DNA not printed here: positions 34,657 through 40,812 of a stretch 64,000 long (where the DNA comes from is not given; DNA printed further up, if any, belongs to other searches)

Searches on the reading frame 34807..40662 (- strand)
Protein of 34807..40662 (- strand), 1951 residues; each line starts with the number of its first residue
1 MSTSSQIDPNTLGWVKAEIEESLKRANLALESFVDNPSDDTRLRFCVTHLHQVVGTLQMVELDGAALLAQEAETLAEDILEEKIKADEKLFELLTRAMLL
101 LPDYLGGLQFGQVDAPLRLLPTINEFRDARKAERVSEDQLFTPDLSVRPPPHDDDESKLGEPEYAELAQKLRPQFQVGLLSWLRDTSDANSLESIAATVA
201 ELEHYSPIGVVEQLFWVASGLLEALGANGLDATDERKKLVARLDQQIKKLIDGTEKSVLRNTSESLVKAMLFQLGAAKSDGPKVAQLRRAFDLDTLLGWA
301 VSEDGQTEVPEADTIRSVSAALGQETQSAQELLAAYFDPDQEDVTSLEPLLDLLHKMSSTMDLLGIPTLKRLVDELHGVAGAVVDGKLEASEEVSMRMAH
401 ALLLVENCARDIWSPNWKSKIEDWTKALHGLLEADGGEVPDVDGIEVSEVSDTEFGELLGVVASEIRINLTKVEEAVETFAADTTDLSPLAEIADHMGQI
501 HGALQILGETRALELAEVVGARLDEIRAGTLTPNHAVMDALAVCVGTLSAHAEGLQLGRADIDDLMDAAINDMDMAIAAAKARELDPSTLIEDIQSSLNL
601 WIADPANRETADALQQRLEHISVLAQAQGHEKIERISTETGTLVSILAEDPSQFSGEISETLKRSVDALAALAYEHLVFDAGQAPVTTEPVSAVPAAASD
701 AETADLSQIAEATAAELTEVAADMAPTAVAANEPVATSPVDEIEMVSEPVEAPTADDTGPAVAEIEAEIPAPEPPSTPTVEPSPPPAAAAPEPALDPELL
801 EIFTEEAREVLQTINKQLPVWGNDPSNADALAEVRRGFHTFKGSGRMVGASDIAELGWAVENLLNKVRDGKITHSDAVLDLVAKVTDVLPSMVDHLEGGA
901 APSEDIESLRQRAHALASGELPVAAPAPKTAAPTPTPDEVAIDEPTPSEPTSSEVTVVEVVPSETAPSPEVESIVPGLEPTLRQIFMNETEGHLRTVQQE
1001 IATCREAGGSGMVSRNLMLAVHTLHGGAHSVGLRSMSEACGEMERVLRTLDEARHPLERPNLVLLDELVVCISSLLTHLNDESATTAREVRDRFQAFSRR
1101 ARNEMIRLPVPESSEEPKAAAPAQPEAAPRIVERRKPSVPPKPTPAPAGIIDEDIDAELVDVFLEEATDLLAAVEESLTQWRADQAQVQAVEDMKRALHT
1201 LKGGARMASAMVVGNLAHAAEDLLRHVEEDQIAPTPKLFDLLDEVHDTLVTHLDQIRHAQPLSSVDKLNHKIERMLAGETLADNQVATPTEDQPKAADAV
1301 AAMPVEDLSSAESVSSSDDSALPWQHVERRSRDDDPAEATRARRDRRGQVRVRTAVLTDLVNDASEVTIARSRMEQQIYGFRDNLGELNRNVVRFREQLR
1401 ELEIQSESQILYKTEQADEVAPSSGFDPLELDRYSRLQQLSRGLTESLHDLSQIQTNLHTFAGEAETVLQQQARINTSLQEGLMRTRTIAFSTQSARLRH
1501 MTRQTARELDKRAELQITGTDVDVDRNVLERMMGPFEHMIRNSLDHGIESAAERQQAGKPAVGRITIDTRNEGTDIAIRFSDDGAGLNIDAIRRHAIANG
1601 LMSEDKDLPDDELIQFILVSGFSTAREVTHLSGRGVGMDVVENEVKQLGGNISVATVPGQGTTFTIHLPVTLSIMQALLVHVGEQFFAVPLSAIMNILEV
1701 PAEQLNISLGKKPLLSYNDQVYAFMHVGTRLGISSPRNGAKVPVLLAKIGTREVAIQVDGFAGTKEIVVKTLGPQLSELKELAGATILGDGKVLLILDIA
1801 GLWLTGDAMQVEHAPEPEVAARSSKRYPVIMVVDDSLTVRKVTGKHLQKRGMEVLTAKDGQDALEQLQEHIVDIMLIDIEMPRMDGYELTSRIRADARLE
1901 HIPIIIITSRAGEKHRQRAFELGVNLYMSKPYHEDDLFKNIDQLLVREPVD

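Call 42: search_protein_families(library=pfam, proteins=[window:34807-40662:-], max_evalue=0.00001)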
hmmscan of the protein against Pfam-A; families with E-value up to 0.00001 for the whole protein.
window:34807-40662:- (1951 aa): 4 families
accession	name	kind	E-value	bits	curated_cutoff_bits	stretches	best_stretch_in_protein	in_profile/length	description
PF01627.28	Hpt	-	6e-50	167.9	24.6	3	798-897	1-82/84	Hpt domain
PF00072.30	Response_reg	-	4.1e-28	98.2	30.2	1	1830-1941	1-110/111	Response regulator receiver domain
PF01584.24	CheW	-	1.6e-19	70.4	23.5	1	1676-1802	1-133/138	CheW-like domain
PF02518.31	HATPase_c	-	4.2e-15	56.6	26.4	1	1536-1671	6-110/111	Histidine kinase-, DNA gyrase B-, and HSP90-like ATPase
